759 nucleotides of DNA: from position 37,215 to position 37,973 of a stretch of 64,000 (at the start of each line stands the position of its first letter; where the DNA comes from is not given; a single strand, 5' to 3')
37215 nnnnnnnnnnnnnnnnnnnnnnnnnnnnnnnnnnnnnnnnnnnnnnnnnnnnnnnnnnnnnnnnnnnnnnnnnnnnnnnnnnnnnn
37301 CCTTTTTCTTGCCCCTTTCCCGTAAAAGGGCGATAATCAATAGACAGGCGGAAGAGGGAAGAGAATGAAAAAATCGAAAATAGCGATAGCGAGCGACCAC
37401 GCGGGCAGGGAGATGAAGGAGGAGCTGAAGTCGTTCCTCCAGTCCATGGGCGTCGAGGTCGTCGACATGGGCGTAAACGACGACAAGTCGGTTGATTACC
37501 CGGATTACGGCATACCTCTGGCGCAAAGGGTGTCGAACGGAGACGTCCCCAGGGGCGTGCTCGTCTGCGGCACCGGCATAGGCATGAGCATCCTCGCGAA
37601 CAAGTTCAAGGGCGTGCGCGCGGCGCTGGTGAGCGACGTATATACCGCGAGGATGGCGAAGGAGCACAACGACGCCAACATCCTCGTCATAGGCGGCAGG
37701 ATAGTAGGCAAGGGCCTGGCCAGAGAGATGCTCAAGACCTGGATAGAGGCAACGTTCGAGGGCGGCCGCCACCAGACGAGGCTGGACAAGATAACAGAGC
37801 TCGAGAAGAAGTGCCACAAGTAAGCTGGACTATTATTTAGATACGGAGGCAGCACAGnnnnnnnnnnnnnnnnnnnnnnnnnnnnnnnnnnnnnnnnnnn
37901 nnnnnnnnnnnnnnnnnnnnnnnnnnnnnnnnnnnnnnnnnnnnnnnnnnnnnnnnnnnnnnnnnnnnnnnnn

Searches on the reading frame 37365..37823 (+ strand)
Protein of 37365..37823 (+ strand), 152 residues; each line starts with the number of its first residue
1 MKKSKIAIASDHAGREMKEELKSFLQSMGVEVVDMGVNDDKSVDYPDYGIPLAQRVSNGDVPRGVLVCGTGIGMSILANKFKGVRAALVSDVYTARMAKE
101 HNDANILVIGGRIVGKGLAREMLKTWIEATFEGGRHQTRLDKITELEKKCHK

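Call 50: search_protein_families(library=pfam, proteins=[window:37365-37823:+], max_evalue=0.0001)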
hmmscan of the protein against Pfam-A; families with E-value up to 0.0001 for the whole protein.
window:37365-37823:+ (152 aa): 1 family
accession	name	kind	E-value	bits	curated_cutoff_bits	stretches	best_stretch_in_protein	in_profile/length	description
PF02502.23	LacAB_rpiB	-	3.4e-59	199.2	24.7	1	6-143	1-138/138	Ribose/Galactose Isomerase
